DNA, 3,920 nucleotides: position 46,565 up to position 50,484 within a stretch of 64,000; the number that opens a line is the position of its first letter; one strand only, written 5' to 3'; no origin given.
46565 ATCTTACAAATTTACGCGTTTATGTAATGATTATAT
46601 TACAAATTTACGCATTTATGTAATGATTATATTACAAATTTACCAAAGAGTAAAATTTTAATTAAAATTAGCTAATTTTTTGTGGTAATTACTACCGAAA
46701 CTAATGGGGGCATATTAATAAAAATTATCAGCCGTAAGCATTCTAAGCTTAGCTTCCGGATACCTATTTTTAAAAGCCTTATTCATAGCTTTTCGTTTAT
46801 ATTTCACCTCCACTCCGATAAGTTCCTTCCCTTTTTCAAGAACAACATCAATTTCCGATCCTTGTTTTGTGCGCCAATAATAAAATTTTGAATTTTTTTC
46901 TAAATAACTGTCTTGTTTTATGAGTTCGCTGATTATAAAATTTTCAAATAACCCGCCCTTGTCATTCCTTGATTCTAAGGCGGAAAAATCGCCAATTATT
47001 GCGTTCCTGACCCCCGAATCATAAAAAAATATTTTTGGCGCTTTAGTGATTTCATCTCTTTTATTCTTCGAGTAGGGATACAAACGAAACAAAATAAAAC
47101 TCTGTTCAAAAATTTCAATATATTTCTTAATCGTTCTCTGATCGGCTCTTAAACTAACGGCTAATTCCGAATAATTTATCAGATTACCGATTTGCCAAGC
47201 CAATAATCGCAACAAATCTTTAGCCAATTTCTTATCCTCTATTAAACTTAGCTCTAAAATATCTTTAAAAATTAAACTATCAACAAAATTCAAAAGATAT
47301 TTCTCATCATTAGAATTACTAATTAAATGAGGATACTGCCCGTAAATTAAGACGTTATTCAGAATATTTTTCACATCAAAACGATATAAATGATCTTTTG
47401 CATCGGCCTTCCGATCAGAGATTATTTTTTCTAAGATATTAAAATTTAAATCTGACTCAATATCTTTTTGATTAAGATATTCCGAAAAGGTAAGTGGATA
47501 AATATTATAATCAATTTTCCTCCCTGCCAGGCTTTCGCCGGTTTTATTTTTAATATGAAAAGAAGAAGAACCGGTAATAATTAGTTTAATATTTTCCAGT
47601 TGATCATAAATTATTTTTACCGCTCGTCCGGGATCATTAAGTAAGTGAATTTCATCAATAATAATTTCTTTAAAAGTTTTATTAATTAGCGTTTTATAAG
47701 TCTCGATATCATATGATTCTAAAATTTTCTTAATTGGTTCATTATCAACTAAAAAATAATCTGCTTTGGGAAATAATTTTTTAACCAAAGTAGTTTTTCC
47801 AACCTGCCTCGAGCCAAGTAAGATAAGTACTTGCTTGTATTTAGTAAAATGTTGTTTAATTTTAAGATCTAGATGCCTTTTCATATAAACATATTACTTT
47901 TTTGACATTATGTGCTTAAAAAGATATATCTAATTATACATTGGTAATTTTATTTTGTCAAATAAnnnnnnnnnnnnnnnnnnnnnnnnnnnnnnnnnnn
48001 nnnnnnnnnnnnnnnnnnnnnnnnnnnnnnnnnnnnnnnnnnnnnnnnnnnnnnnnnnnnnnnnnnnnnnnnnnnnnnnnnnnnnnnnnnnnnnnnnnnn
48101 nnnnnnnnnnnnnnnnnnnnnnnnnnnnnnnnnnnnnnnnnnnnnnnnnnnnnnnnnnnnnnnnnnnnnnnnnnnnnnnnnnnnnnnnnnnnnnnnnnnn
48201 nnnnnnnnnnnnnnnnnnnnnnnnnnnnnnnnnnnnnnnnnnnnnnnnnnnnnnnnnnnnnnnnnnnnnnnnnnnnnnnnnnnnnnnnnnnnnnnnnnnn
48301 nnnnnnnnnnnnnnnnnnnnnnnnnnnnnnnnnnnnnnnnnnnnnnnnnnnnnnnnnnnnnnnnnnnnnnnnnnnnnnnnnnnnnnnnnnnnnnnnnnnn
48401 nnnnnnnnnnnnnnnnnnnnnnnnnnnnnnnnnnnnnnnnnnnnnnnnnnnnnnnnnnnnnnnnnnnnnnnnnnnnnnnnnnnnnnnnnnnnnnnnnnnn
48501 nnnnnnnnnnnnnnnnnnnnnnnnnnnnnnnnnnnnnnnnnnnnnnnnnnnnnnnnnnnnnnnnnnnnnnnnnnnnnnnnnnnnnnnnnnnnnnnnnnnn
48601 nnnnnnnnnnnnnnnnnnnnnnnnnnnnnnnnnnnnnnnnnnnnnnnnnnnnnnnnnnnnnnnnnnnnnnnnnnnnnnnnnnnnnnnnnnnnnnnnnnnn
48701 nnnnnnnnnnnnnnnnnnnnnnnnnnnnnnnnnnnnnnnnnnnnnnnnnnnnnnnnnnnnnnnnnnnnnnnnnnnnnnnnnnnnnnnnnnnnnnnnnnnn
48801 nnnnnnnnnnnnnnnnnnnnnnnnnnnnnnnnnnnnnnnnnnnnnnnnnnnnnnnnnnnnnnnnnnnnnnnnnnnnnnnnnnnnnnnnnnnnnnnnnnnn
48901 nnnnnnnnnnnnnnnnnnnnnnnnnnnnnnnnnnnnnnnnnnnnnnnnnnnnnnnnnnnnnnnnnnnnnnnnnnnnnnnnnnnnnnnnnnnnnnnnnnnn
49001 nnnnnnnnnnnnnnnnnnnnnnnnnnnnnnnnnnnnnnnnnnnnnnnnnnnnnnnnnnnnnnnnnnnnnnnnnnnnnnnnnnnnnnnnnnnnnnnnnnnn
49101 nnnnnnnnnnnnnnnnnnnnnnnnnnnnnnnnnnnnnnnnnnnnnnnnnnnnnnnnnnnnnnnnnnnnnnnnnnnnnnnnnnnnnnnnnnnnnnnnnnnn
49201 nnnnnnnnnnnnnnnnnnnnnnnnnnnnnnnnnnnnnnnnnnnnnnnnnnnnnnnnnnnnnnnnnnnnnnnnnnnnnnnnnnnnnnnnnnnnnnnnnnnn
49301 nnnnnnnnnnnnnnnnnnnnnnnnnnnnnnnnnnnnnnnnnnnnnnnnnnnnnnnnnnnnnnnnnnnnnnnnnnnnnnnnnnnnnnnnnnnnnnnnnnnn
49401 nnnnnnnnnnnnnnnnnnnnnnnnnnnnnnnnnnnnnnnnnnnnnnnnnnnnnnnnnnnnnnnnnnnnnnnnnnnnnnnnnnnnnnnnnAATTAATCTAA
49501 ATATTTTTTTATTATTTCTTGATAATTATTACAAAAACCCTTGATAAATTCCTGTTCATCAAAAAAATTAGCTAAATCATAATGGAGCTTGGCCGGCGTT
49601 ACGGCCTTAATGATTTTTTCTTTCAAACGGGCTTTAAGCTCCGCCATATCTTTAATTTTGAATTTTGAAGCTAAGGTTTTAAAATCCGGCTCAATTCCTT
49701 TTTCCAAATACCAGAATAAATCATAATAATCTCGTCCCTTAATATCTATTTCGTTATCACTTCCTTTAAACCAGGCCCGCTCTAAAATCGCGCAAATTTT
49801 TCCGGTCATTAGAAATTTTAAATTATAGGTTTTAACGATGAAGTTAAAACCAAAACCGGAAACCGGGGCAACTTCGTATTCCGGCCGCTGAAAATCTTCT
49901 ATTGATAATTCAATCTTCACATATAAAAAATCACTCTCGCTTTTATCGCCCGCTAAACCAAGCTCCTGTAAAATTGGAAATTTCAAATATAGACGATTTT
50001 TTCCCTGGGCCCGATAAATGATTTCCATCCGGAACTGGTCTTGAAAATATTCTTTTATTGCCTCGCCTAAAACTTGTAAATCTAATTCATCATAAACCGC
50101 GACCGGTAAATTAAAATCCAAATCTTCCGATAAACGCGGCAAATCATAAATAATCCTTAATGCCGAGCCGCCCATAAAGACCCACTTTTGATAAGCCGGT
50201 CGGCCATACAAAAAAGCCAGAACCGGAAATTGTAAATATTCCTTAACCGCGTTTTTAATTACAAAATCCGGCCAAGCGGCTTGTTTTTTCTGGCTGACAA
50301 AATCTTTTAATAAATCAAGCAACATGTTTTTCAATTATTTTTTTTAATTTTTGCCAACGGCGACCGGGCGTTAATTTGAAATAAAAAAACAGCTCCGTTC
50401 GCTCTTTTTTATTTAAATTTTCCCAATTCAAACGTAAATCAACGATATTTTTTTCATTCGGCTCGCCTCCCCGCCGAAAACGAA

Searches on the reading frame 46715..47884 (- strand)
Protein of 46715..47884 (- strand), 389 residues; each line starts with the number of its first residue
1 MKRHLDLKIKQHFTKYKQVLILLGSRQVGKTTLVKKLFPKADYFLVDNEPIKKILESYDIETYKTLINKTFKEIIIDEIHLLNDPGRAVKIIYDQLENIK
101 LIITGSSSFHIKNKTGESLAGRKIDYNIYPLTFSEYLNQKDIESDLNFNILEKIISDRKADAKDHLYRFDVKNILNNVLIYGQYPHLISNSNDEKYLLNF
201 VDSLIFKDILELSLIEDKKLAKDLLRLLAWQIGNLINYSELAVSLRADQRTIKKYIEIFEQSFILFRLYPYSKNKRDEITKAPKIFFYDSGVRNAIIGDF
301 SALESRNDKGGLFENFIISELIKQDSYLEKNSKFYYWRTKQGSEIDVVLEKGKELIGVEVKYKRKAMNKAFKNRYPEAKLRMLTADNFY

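Call 7: search_protein_families(library=pfam, proteins=[window:46715-47884:-], max_evalue=0.01)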
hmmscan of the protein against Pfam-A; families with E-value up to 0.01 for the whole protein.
window:46715-47884:- (389 aa): 6 families
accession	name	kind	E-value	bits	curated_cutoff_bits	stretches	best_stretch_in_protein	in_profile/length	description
PF13635.12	DUF4143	-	6.3e-46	156.5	28.1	1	207-362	2-159/160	Domain of unknown function (DUF4143)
PF13173.12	AAA_14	-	6.6e-28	97.7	27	1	17-137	2-129/129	AAA domain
PF03008.20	DUF234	-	0.0015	19.3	22.5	1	313-366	36-93/100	Archaea bacterial proteins of unknown function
PF05272.17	VapE-like_dom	-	0.0019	18.1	25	0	14-45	48-78/217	Virulence-associated protein E-like domain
PF02021.23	UPF0102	-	0.0058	17.4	23.6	0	337-381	21-60/80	Uncharacterised protein family UPF0102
PF13401.12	AAA_22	-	0.0072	17.1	27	0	16-39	4-27/130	AAA domain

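Call 29: find_homologous_proteins(query=window:46715-47884:-, max_evalue=1e-60)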
Query window:46715-47884:- (389 aa): 1490 proteins with E <= 1e-60 among 8000 candidates; the best 120 are listed.
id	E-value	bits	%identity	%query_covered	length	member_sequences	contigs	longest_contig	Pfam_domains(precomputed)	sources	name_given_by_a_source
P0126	1.3e-247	839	100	100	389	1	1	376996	PF13173.13,PF13635.13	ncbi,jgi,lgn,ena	ncbi:MAG: ATP-binding protein [Patescibacteria group bacterium]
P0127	4.3e-229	778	93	100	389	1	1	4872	PF13173.13,PF13635.13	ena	-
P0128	1.3e-220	750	88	100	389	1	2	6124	PF13173.13,PF13635.13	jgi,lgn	-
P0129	3.6e-216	736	86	100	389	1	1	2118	PF13173.13,PF13635.13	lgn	-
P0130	4.6e-216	735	87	100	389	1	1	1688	PF13173.13,PF13635.13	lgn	-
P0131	6.3e-216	735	87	100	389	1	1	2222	PF13173.13,PF13635.13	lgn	-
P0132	8.8e-216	734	86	100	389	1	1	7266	PF13173.13,PF13635.13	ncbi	-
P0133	1.3e-215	734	86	100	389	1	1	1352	PF13173.13,PF13635.13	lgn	-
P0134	1.9e-215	733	87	100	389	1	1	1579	PF13173.13,PF13635.13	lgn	-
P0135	4.0e-215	732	87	100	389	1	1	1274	PF13173.13,PF13635.13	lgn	-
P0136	4.1e-215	732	86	100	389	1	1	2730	PF13173.13,PF13635.13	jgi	jgi:predicted AAA+ superfamily ATPase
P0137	5.4e-215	732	87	100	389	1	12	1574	PF13173.13,PF13635.13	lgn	-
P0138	5.4e-215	732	87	100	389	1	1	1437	PF13173.13,PF13635.13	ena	-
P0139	6.1e-215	731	86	100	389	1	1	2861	PF13173.13,PF13635.13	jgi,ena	-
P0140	8.1e-215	731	86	100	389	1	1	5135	PF13173.13,PF13635.13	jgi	-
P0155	7.4e-214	728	85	100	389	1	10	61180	PF13173.13,PF13635.13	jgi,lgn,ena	-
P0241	2.6e-207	706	83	100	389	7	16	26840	PF13173.13,PF13635.13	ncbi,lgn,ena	-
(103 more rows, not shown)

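Call 31: find_encoding_contigs(protein=P0127, flank=6000, max_places=6)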
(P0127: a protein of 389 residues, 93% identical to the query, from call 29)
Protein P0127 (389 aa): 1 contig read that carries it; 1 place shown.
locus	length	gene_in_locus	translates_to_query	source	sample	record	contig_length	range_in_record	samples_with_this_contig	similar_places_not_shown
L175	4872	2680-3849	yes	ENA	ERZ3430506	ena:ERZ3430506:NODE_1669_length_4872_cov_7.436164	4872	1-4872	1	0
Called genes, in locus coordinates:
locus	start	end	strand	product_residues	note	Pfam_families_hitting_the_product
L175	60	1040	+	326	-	PF00535:Glycos_transf_2 (weak), PF13632:Glyco_trans_2_3 (weak)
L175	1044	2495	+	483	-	PF04055:Radical_SAM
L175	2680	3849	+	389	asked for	PF13173:AAA_14, PF13635:DUF4143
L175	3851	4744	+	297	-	PF00535:Glycos_transf_2, PF10111:Glyco_tranf_2_2, PF13641:Glyco_tranf_2_3 (weak)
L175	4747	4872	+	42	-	?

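Call 32: find_encoding_contigs(protein=P0155, flank=4000, max_places=10)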
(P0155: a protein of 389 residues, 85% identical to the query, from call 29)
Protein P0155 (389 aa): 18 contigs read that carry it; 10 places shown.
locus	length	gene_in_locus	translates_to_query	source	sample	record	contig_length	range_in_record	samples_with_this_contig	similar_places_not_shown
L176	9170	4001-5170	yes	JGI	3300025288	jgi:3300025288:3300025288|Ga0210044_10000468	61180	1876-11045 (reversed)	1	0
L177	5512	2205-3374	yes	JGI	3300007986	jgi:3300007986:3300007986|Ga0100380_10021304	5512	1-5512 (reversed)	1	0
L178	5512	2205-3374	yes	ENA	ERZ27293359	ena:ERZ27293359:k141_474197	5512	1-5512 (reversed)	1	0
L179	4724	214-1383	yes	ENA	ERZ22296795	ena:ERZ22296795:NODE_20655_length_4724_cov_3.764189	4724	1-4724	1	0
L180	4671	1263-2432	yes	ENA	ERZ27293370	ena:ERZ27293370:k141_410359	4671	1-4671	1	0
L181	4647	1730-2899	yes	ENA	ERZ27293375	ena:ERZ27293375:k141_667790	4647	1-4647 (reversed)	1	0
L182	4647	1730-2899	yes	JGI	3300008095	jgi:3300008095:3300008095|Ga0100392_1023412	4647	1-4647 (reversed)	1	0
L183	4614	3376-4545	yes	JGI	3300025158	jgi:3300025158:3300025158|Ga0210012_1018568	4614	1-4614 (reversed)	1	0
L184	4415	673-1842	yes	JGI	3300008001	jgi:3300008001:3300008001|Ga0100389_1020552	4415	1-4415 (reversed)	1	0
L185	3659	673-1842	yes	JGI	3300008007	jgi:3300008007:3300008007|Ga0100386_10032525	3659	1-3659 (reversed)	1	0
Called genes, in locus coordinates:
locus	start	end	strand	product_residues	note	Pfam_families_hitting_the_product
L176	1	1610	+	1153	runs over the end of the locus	PF02450:LCAT, PF24096:DUF7379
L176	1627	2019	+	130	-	-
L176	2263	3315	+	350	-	PF02661:Fic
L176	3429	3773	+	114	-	PF04020:Phage_holin_4_2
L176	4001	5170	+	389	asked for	PF13173:AAA_14, PF13635:DUF4143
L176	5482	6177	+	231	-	PF06414:Zeta_toxin, PF13671:AAA_33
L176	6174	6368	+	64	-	-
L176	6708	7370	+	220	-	PF13489:Methyltransf_23, PF08241:Methyltransf_11, PF13649:Methyltransf_25 (faint)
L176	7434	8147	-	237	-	-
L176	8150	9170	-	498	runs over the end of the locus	PF02366:PMT, PF13231:PMT_2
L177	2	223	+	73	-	?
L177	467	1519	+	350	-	PF02661:Fic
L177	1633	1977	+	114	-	PF04020:Phage_holin_4_2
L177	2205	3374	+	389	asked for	PF13173:AAA_14, PF13635:DUF4143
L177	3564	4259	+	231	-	PF06414:Zeta_toxin, PF13671:AAA_33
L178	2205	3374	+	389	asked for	PF13173:AAA_14, PF13635:DUF4143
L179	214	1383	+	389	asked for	PF13173:AAA_14, PF13635:DUF4143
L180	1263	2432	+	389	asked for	PF13173:AAA_14, PF13635:DUF4143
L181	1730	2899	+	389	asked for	PF13173:AAA_14, PF13635:DUF4143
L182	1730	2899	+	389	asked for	PF13173:AAA_14, PF13635:DUF4143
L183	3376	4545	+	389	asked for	PF13173:AAA_14, PF13635:DUF4143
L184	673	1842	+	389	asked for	PF13173:AAA_14, PF13635:DUF4143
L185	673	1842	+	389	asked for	PF13173:AAA_14, PF13635:DUF4143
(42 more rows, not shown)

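Call 37: find_related_loci(query=window:46715-47884:-, collection=viral_contigs, flank=3000)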
Query window:46715-47884:- (389 aa) in viral_contigs; peptide patterns used: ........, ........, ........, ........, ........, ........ (x = any residue, [..] = any of these).
13 stretches matched a pattern, but none encodes a relative of the query by tblastn (E <= 1e-3).

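Call 43: find_encoding_contigs(protein=P0128, flank=4000, max_places=6)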
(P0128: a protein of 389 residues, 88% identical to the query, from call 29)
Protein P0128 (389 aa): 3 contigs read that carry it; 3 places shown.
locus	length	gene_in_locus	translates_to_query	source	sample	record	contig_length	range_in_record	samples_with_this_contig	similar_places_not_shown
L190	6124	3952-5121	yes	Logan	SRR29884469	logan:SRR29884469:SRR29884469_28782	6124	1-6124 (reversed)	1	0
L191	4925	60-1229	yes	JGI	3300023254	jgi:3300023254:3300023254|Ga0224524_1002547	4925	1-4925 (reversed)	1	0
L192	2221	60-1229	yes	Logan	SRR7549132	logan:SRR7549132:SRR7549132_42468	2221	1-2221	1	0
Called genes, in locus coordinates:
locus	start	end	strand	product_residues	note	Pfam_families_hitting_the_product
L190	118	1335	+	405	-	PF13173:AAA_14, PF13635:DUF4143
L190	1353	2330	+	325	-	PF00535:Glycos_transf_2, PF10111:Glyco_tranf_2_2 (faint), PF13632:Glyco_trans_2_3 (weak)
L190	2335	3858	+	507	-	PF04055:Radical_SAM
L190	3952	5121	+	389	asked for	PF13173:AAA_14, PF13635:DUF4143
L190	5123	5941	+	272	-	PF00535:Glycos_transf_2, PF10111:Glyco_tranf_2_2 (weak), PF13641:Glyco_tranf_2_3 (weak)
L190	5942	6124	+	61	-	?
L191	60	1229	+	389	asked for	PF13173:AAA_14, PF13635:DUF4143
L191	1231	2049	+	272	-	PF00535:Glycos_transf_2, PF10111:Glyco_tranf_2_2 (weak), PF13641:Glyco_tranf_2_3 (weak)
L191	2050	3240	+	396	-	PF20706:GT4-conflict (weak), PF00534:Glycos_transf_1, PF13692:Glyco_trans_1_4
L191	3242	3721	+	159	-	PF25084:LbH_EIF2B (faint), PF00132:Hexapep, PF14602:Hexapep_2 (weak)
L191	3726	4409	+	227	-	PF13489:Methyltransf_23, PF05219:DREV, PF06325:PrmA (weak), PF07021:MetW, PF13847:Methyltransf_31, PF08241:Methyltransf_11, PF08242:Methyltransf_12, PF13649:Methyltransf_25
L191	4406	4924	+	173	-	?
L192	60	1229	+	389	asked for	PF13173:AAA_14, PF13635:DUF4143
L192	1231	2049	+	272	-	PF00535:Glycos_transf_2, PF10111:Glyco_tranf_2_2 (weak), PF13641:Glyco_tranf_2_3 (weak)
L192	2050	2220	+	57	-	?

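Call 44: find_encoding_contigs(protein=P0241, flank=3000, max_places=10)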
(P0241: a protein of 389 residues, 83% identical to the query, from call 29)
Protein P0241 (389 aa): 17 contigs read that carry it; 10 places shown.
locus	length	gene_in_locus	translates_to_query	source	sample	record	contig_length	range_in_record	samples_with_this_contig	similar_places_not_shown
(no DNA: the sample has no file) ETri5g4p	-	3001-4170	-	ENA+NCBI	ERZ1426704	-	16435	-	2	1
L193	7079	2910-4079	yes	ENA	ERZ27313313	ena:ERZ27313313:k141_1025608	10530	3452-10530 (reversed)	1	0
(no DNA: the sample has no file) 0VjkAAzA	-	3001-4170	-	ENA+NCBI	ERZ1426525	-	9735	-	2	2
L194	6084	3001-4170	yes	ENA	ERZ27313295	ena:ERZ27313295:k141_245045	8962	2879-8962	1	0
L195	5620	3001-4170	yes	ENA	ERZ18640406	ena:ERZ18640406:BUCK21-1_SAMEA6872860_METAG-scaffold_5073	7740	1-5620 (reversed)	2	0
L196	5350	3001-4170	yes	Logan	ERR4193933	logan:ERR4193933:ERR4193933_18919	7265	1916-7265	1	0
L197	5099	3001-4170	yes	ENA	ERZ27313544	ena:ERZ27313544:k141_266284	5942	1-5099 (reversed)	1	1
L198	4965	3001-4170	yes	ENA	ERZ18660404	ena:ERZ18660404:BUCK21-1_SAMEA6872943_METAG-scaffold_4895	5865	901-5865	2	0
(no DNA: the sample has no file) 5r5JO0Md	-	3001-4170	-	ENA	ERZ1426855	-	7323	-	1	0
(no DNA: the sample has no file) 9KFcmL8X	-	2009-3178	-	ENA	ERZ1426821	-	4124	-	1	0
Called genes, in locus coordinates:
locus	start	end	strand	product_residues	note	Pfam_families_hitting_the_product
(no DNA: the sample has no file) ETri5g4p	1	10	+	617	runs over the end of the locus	-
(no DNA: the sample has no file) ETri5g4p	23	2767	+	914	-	PF28082:ZorA-like_t1 (weak)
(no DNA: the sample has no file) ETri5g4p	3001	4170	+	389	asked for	PF13173:AAA_14, PF13635:DUF4143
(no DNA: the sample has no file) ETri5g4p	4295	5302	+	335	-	PF13433:Peripla_BP_5 (weak), PF13458:Peripla_BP_6, PF01094:ANF_receptor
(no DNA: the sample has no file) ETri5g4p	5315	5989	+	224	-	PF01209:Ubie_methyltran, PF13489:Methyltransf_23, PF13847:Methyltransf_31, PF08241:Methyltransf_11, PF08242:Methyltransf_12, PF13649:Methyltransf_25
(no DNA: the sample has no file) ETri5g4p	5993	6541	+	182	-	PF18306:LDcluster4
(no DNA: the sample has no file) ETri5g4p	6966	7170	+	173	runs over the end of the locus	PF02915:Rubrerythrin (weak)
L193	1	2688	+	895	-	?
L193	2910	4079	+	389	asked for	PF13173:AAA_14, PF13635:DUF4143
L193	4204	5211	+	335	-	PF13433:Peripla_BP_5 (weak), PF13458:Peripla_BP_6, PF01094:ANF_receptor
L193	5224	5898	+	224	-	PF01209:Ubie_methyltran, PF13489:Methyltransf_23, PF13847:Methyltransf_31, PF08241:Methyltransf_11, PF08242:Methyltransf_12, PF13649:Methyltransf_25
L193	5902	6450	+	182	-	PF18306:LDcluster4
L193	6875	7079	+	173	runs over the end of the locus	PF02915:Rubrerythrin (weak)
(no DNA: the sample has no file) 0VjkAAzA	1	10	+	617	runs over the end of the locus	-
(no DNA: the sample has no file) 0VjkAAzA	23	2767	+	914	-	PF28082:ZorA-like_t1 (weak)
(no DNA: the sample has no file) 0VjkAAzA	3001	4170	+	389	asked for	PF13173:AAA_14, PF13635:DUF4143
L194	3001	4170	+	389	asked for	PF13173:AAA_14, PF13635:DUF4143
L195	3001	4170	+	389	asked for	PF13173:AAA_14, PF13635:DUF4143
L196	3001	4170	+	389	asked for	PF13173:AAA_14, PF13635:DUF4143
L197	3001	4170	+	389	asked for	PF13173:AAA_14, PF13635:DUF4143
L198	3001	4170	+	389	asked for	PF13173:AAA_14, PF13635:DUF4143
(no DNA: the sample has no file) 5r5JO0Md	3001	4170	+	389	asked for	PF13173:AAA_14, PF13635:DUF4143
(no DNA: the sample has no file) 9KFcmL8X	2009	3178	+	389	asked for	PF13173:AAA_14, PF13635:DUF4143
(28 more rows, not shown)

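Call 50: search_protein_families(library=pfam, proteins=[L190:118-1335:+], max_evalue=0.01)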
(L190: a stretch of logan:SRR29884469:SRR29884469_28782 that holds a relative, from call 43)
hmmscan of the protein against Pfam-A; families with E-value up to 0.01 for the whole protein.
L190:118-1335:+ (405 aa): 3 families
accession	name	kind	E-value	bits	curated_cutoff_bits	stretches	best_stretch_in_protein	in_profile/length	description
PF13173.12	AAA_14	-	3.8e-31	108.2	27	1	24-152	4-129/129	AAA domain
PF13635.12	DUF4143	-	3.6e-16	59.7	28.1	1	200-347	2-158/160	Domain of unknown function (DUF4143)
PF01637.24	ATPase_2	-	0.00019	21.8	33.2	1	20-104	18-97/225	ATPase domain predominantly from Archaea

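Call 51: search_protein_families(library=padloc, proteins=[window:46715-47884:-], max_evalue=0.01)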
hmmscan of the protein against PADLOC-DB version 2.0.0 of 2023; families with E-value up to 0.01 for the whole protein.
window:46715-47884:- (389 aa): 8 families
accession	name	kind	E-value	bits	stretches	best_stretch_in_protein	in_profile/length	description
PDLC04789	PDC-S01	-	4.8e-112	372.7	1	2-388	3-369/375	-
PDLC04790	PDC-S01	-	3.8e-68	228.1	1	2-373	13-378/422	-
PDLC04787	PDC-S01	-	2.9e-45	152.9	1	3-365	13-360/412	-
PDLC04791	PDC-S01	-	3e-38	129.5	2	175-386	158-378/395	-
PDLC04786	PDC-S01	-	6e-26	89.2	1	1-374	3-398/439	-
PDLC04788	PDC-S01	-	4.6e-25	86.4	1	2-369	3-389/448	-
PDLC04792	PDC-S01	-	2.2e-15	54.2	2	1-195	2-207/452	-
PDLC01903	CARF4--CARF_PDDEXK_TM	-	0.00054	17.5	1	251-367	248-322/380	-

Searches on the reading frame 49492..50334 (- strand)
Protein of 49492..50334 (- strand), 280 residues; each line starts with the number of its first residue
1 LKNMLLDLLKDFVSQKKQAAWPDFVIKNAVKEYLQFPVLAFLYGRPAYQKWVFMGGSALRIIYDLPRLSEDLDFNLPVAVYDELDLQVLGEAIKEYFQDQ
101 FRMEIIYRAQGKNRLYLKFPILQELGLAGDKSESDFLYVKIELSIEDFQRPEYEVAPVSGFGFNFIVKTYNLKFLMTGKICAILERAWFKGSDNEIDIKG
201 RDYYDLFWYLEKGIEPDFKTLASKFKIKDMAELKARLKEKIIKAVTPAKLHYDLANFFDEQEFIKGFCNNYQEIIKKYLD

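Call 7: search_protein_families(library=pfam, proteins=[window:49492-50334:-], max_evalue=0.01)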
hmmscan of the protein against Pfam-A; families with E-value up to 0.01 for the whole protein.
window:49492-50334:- (280 aa): 2 families
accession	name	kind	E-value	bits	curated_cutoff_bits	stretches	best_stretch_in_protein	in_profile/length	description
PF08843.17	AbiEii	-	1.7e-23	84.3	22.5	1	46-278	10-223/238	Nucleotidyl transferase AbiEii toxin, Type IV TA system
PF21432.3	56B_RHH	-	0.0022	18.4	27.2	0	87-98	20-31/32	56B-like, Ribbon-helix-helix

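Call 51: search_protein_families(library=padloc, proteins=[window:49492-50334:-], max_evalue=0.01)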
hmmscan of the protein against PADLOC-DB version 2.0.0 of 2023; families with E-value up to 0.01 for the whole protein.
window:49492-50334:- (280 aa): 15 families
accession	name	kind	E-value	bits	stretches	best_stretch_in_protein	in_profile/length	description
PDLC02293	AbiEii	-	3.5e-34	116.6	1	27-271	18-259/270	AbiEii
PDLC02313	AbiEii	-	1.1e-33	114.8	1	27-261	20-238/254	AbiEii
PDLC02296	AbiEii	-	8.5e-20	69.1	1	27-261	22-251/282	AbiEii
PDLC02323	AbiEii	-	2e-15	55.1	1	23-244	13-218/248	AbiEii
PDLC02304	AbiEii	-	6.4e-13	47.2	1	29-236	21-214/260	AbiEii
PDLC02330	AbiEii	-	6.6e-11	40.3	1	31-262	7-207/219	AbiEii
PDLC02324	AbiEii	-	3.8e-09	34.7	1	51-76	27-52/231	AbiEii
PDLC02328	AbiEii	-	2.5e-07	28.8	1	51-208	15-140/203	AbiEii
PDLC02307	AbiEii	-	2.6e-07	28.7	1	50-237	22-174/219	AbiEii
PDLC02291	AbiEii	-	3.5e-06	24.6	1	31-215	39-206/310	AbiEii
PDLC02294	AbiEii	-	7.4e-05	20.7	1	49-228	43-203/260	AbiEii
PDLC02317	AbiEii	-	8e-05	19.8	1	31-96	23-91/396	AbiEii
PDLC02318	AbiEii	-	0.00012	19.5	1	39-105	30-95/280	AbiEii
PDLC02305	AbiEii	-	0.00037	17.8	1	49-212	43-193/306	AbiEii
PDLC02297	AbiEii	-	0.0071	13.7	0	47-77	41-72/307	AbiEii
